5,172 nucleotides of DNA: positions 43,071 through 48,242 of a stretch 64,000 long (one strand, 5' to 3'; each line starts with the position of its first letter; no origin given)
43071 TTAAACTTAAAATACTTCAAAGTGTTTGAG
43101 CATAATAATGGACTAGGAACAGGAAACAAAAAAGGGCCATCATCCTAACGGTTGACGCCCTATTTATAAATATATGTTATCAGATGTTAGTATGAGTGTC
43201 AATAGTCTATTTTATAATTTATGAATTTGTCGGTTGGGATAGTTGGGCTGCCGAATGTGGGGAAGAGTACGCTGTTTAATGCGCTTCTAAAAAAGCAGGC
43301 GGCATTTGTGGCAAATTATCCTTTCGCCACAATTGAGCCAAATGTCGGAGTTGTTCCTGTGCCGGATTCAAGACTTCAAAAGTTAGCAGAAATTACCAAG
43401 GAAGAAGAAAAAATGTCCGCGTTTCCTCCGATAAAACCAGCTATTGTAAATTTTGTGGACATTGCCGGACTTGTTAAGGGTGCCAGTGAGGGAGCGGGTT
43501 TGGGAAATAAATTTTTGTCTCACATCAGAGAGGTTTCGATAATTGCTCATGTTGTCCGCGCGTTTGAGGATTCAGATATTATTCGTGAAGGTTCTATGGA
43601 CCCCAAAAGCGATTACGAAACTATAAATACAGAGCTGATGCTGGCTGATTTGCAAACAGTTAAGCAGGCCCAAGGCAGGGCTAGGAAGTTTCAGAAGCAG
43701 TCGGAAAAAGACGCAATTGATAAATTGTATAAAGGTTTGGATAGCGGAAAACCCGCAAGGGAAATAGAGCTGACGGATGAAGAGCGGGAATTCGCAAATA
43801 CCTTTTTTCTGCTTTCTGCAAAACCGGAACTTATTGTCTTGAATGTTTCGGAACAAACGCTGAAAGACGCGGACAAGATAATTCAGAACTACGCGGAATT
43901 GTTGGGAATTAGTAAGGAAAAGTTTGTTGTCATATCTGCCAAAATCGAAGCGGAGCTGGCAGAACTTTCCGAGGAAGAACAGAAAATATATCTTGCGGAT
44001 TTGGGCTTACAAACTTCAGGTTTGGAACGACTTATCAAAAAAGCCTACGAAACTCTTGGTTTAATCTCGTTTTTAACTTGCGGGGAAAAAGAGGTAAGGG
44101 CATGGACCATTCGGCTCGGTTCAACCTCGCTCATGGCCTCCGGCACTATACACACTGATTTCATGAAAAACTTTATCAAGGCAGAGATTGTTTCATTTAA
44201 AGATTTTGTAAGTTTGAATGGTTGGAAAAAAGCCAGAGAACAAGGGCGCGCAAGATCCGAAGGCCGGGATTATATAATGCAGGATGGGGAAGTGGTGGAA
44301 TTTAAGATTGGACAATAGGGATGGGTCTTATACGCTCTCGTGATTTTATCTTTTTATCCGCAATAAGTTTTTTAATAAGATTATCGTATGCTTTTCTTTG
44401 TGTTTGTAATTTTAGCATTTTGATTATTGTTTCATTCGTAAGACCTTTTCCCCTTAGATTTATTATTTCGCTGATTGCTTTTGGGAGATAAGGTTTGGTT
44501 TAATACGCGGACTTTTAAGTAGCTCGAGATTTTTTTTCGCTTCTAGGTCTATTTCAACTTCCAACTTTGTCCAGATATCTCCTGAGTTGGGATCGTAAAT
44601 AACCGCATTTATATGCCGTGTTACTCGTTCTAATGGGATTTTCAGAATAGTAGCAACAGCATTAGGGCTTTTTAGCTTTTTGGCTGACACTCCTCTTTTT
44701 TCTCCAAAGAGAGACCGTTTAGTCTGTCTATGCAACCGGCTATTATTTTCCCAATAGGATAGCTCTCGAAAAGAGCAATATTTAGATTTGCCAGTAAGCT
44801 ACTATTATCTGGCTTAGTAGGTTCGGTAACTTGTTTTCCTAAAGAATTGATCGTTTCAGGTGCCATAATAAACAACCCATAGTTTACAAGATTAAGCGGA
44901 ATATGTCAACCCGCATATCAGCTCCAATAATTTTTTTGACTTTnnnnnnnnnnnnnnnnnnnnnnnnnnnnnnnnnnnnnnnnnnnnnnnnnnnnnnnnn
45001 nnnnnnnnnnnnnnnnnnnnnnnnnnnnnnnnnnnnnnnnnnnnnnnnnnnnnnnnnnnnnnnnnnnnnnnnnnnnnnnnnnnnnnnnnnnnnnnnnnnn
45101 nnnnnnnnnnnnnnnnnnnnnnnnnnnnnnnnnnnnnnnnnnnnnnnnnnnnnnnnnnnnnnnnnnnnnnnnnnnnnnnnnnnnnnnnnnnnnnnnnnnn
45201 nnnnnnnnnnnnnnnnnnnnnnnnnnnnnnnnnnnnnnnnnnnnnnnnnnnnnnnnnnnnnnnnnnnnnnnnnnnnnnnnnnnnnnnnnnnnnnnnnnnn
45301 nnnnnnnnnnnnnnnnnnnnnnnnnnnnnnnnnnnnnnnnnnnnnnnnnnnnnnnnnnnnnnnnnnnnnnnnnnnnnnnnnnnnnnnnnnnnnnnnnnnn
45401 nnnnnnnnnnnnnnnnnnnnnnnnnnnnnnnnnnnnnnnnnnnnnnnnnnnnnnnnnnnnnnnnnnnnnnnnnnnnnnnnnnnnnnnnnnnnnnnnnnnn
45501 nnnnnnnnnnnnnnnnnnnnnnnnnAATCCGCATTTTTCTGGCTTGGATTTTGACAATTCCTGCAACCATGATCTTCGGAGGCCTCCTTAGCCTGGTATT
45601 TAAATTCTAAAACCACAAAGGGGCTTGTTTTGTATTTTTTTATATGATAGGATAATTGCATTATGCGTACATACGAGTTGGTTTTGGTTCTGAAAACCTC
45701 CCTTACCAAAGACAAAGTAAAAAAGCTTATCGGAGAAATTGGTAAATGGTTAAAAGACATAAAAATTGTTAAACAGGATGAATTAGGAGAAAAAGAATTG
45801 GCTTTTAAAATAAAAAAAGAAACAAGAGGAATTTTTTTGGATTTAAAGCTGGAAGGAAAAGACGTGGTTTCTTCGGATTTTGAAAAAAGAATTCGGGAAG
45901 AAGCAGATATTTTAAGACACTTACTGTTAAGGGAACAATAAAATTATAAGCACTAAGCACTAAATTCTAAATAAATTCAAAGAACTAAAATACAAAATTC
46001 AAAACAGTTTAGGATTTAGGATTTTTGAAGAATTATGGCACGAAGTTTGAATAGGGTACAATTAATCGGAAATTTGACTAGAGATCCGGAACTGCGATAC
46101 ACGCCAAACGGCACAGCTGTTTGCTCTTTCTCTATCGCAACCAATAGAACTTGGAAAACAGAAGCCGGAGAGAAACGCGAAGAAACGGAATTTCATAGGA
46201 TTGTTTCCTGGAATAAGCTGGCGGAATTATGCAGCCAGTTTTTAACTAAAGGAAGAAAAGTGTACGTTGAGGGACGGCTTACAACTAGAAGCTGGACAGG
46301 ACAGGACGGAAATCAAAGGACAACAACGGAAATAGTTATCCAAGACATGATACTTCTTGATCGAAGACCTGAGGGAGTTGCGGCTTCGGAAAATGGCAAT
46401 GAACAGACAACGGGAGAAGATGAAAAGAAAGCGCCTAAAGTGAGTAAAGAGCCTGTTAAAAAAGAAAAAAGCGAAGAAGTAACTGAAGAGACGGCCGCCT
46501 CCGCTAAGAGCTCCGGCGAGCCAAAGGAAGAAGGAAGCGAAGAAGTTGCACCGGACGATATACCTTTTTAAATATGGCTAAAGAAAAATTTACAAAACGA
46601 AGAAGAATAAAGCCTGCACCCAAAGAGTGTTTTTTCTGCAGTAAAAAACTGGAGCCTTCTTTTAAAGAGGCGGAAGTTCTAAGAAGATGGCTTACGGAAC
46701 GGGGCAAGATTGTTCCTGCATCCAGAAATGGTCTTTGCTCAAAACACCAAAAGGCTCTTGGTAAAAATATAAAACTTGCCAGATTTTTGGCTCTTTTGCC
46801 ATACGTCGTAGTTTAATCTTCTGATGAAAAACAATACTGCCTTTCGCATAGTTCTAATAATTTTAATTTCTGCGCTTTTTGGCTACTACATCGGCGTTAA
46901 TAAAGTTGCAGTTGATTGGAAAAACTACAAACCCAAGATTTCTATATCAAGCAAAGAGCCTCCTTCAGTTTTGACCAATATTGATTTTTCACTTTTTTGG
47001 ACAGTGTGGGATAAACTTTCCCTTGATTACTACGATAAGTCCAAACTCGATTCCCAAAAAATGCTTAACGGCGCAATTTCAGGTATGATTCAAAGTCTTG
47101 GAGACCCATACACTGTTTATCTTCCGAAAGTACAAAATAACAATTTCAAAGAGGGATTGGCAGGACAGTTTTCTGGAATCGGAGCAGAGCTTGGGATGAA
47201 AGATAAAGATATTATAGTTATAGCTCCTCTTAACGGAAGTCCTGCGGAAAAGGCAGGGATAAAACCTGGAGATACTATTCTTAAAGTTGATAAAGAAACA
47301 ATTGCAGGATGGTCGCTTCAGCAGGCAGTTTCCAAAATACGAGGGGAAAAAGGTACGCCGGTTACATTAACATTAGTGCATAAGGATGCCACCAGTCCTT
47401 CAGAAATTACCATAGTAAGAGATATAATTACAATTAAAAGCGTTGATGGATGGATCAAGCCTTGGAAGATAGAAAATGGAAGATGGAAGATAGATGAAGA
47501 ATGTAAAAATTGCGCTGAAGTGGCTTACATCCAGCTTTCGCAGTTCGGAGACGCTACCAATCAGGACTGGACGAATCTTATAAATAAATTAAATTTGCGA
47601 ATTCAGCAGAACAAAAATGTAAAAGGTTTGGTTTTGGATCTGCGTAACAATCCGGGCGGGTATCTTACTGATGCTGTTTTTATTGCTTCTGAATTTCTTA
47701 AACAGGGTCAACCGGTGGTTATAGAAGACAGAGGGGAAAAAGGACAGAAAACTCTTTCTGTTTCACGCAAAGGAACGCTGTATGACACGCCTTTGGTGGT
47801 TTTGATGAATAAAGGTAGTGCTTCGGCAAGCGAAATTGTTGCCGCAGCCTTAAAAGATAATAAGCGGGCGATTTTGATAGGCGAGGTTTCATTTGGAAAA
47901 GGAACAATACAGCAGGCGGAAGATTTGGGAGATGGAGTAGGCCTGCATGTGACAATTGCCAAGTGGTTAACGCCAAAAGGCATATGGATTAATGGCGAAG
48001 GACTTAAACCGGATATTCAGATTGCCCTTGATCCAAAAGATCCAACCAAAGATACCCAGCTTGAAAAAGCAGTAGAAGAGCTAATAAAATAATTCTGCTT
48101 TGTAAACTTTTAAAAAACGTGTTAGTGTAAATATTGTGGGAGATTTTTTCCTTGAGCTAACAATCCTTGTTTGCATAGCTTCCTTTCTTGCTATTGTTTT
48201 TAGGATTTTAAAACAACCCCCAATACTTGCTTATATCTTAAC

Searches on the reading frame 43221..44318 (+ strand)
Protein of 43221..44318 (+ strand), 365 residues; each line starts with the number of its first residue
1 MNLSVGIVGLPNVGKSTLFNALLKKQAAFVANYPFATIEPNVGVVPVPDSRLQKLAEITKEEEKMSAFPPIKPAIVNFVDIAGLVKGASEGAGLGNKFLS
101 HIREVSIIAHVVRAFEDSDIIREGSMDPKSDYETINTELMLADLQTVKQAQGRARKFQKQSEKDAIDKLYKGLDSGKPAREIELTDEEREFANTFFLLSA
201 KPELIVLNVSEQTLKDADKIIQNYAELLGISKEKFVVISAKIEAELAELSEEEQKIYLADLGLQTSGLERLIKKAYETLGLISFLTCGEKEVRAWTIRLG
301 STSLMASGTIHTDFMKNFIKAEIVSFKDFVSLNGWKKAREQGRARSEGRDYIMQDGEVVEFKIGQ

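Call 11: search_protein_families(library=pfam, proteins=[window:43221-44318:+], max_evalue=0.01)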
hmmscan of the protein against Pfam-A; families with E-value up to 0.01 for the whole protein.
window:43221-44318:+ (365 aa): 3 families
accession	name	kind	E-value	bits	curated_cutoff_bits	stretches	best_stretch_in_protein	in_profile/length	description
PF06071.19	YchF-GTPase_C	-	2.4e-32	111.3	27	1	281-363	1-83/84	Protein of unknown function (DUF933)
PF01926.29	MMR_HSR1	-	6.7e-23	81.4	21.9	1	5-118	2-86/113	50S ribosome-binding GTPase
PF02421.24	FeoB_N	-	7.9e-08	32.4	27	1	5-46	3-43/156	Ferrous iron transport protein B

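Call 56: find_homologous_proteins(query=window:43221-44318:+, max_evalue=1e-120)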
Query window:43221-44318:+ (365 aa): 1784 proteins with E <= 1e-120 among 8000 candidates; the best 120 are listed.
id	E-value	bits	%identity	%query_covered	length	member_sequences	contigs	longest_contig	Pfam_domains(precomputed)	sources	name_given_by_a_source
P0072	3.6e-231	784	100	100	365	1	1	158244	PF01926.30,PF02421.25,PF06071.20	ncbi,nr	ncbi:MAG: redox-regulated ATPase YchF [Candidatus Levybacteria bacterium]|nr:redox-regulated ATPase 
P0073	4.3e-217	737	93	100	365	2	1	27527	PF01926.30,PF02421.25,PF06071.20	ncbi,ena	ncbi:MAG: redox-regulated ATPase YchF [Patescibacteria group bacterium]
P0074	5.0e-209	711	90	100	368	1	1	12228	PF01926.30,PF02421.25,PF06071.20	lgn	-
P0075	1.5e-198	676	88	100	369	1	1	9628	PF01926.30,PF02421.25,PF06071.20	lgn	-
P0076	2.3e-190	649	82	100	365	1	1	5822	PF01926.30,PF02421.25,PF06071.20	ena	-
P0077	1.5e-189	647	83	100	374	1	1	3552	PF01926.30,PF02421.25,PF06071.20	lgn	-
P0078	8.8e-187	638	82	100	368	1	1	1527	PF01926.30,PF02421.25,PF06071.20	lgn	-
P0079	3.0e-180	616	78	100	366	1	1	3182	PF01926.30,PF02421.25,PF06071.20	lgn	-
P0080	8.6e-180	615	78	100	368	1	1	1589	PF01926.30,PF02421.25,PF06071.20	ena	-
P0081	4.0e-179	613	79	100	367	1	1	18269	PF01926.30,PF02421.25,PF06071.20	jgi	jgi:ribosome-binding ATPase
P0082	6.0e-179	612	77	100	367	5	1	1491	PF01926.30,PF02421.25,PF06071.20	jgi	-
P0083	6.1e-178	609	77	100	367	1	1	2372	PF01926.30,PF02421.25,PF06071.20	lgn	-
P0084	1.2e-177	608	77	99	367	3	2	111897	PF01926.30,PF02421.25,PF06071.20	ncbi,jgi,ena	-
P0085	3.5e-177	606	77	100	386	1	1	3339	PF01926.30,PF02421.25,PF06071.20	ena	-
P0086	3.9e-177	606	76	100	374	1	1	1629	PF01926.30,PF02421.25,PF06071.20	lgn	-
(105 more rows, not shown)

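Call 57: find_encoding_contigs(protein=P0073, flank=10000, max_places=3)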
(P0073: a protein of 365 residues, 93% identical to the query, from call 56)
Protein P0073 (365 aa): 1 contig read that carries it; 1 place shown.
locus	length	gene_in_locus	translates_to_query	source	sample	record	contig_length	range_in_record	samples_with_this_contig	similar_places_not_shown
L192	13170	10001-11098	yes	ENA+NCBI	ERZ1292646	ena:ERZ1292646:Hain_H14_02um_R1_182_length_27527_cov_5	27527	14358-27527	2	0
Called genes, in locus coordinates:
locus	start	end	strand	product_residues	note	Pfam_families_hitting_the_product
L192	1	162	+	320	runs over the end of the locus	PF01259:SAICAR_synt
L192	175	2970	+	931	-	PF18072:FGAR-AT_linker, PF00586:AIRS, PF02769:AIRS_C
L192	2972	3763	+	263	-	PF13507:GATase_5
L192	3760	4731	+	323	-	-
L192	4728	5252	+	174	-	PF01712:dNK (weak), PF13521:AAA_28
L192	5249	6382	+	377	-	PF00586:AIRS, PF02769:AIRS_C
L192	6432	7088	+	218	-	-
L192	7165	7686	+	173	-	-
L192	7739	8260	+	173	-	PF13238:AAA_18 (faint), PF13671:AAA_33 (faint), PF13207:AAA_17 (faint)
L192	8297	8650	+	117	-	-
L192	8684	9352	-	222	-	-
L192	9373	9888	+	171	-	PF01936:NYN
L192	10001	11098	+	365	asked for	PF01926:MMR_HSR1, PF02421:FeoB_N (weak), PF06071:YchF-GTPase_C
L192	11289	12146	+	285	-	PF08713:DNA_alkylation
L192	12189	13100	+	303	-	-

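Call 58: find_encoding_contigs(protein=P0074, flank=10000, max_places=3)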
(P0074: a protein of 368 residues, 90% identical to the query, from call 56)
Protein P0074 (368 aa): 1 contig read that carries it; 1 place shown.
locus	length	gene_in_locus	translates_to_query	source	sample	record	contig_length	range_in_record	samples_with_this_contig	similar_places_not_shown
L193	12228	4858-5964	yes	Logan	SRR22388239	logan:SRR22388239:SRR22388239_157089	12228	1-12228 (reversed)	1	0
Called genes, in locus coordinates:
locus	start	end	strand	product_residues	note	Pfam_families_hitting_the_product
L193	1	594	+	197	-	?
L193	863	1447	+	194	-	-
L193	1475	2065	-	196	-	PF09723:Zn_ribbon_8 (faint), PF12760:Zn_ribbon_IS1595 (faint), PF26788:DUF8260 (faint), PF01396:Zn_ribbon_Top1 (faint), PF03119:DNA_ligase_ZBD (faint)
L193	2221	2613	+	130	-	-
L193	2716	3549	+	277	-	-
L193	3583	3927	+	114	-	PF18924:DUF5674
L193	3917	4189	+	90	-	-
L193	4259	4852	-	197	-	-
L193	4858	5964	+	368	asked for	PF01926:MMR_HSR1, PF02421:FeoB_N (weak), PF06071:YchF-GTPase_C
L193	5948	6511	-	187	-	-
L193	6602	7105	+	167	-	-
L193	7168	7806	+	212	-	PF01865:PhoU_div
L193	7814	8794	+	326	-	PF01384:PHO4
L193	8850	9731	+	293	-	-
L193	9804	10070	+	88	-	PF11950:DUF3467 (weak)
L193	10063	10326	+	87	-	-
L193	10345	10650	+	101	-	-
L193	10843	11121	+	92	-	PF01250:Ribosomal_S6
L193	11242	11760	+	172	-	PF00436:SSB, PF22657:SSB_1 (weak)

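Call 64: search_protein_families(library=ncbifam, proteins=[L193:2716-3549:+, L192:8684-9280:-, L193:4259-4852:-, L192:6432-7088:+], max_evalue=0.01)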
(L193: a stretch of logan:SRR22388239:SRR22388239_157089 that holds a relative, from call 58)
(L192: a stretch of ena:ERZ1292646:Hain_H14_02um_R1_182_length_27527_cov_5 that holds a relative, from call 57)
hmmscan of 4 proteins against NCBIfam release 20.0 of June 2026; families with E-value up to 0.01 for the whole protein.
L193:2716-3549:+ (277 aa): 0 families

L192:8684-9280:- (198 aa): 0 families

L193:4259-4852:- (197 aa): 0 families

L192:6432-7088:+ (218 aa): 0 families

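Call 65: search_protein_families(library=pfam, proteins=[L193:2716-3549:+, L192:8684-9280:-, L193:4259-4852:-, L192:6432-7088:+, L192:7165-7686:+, L192:8297-8650:+, L193:863-1447:+, L193:2221-2613:+], max_evalue=0.01)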
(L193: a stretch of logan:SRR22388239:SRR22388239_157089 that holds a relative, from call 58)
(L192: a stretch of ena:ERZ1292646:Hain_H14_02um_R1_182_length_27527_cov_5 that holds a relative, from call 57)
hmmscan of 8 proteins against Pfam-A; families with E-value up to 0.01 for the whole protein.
L193:2716-3549:+ (277 aa): 0 families

L192:8684-9280:- (198 aa): 0 families

L193:4259-4852:- (197 aa): 0 families

L192:6432-7088:+ (218 aa): 0 families

L192:7165-7686:+ (173 aa): 0 families

L192:8297-8650:+ (117 aa): 0 families

L193:863-1447:+ (194 aa): 0 families

L193:2221-2613:+ (130 aa): 0 families

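Call 66: find_encoding_contigs(protein=P0076, flank=10000, max_places=3)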
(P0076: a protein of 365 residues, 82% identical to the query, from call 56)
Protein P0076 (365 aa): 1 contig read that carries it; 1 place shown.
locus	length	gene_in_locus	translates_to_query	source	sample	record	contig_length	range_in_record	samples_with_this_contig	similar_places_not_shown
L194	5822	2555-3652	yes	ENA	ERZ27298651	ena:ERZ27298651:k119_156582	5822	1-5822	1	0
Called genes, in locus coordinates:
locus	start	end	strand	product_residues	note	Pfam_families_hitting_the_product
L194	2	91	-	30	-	?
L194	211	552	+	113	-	PF05973:Gp49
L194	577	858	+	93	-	PF13443:HTH_26 (weak), PF01381:HTH_3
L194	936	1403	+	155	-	PF03073:TspO_MBR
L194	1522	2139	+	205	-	-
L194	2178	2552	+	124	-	-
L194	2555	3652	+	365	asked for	PF01926:MMR_HSR1, PF02421:FeoB_N, PF06071:YchF-GTPase_C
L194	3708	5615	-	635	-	-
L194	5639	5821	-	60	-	?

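Call 67: find_encoding_contigs(protein=P0077, flank=10000, max_places=3)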
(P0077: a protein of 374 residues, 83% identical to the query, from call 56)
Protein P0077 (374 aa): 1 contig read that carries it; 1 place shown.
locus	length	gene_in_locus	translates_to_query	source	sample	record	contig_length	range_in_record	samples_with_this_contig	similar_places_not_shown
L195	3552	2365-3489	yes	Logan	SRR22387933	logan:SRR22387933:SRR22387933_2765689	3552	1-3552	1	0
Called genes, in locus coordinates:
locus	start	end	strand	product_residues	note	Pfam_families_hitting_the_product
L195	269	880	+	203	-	-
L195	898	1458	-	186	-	PF09723:Zn_ribbon_8 (faint), PF26788:DUF8260 (faint), PF28086:HVO_2142 (faint), PF01396:Zn_ribbon_Top1 (faint), PF03119:DNA_ligase_ZBD (faint), PF13240:Zn_Ribbon_1 (faint)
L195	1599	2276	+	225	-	-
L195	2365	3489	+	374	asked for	PF02421:FeoB_N (weak), PF01926:MMR_HSR1, PF06071:YchF-GTPase_C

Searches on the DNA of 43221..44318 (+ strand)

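Call 78: search_dna_similar(query=L192:9300-9380:+, collection=plasmids, mode=distant, max_evalue=0.01, max_rows=10)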
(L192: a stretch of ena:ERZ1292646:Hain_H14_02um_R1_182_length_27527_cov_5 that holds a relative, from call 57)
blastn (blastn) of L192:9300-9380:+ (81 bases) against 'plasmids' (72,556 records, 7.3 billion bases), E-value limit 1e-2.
Records with a match: 1; places in all: 1; records where one place covers at least 80% of the query: 0.
Best place of each record, by identity: 80-90% 1.
By first word of the organism name: Novosphingobium 1.
By predicted mobility (MOB-suite, as given by PLSDB): non-mobilizable 1.
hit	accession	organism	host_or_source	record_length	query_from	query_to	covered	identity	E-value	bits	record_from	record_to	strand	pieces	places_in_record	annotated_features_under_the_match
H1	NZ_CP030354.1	Novosphingobium sp. P6W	cell culture,podzolic fallow soil ...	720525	33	81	60%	81.6%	1e-3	49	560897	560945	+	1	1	drt3a: antiviral reverse transcriptase Drt3a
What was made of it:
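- On Phage or plasmid attachment site: A plasmid BLAST gave one chance hit (call 78).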

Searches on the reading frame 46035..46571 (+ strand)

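Call 46: search_protein_families(library=pfam, proteins=[window:46035-46571:+], max_evalue=0.00001)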
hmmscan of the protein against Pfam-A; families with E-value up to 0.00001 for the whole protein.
window:46035-46571:+ (178 aa): 2 families
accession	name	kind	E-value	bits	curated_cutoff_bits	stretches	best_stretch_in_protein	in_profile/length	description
PF00436.31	SSB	-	6.6e-41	139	26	1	5-106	1-102/104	Single-strand binding protein family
PF22657.2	SSB_1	-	5.5e-06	26.9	27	1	6-86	1-79/91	Another single-strand binding protein family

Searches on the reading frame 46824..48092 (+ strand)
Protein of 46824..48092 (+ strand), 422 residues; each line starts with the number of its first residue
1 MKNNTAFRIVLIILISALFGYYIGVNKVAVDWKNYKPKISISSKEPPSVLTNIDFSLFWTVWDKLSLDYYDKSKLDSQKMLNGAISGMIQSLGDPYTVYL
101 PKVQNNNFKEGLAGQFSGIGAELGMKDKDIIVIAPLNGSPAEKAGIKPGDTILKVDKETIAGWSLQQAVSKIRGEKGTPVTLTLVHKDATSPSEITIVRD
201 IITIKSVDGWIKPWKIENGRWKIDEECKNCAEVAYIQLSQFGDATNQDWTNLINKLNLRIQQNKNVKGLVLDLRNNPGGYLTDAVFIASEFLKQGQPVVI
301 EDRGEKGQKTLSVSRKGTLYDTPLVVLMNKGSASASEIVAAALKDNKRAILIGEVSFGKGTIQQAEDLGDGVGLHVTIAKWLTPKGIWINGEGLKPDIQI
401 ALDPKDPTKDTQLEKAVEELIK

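Call 46: search_protein_families(library=pfam, proteins=[window:46824-48092:+], max_evalue=0.00001)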
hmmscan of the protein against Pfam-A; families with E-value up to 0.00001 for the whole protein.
window:46824-48092:+ (422 aa): 5 families
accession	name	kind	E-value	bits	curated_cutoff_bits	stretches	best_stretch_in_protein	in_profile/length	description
PF03572.23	Peptidase_S41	-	2e-50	171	24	1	233-400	2-165/165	Peptidase family S41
PF17820.7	PDZ_6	-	6.6e-12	45.4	27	1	136-184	6-52/54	PDZ domain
PF00595.29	PDZ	-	6.7e-12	46.1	23.2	1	118-184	11-80/81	PDZ domain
PF13180.12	PDZ_2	-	2.2e-11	44.3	27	1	118-195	2-78/80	PDZ domain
PF22694.1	CtpB_N-like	-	1.6e-08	35.3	27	1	56-101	39-82/85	Activating protease CtpB N-terminal domain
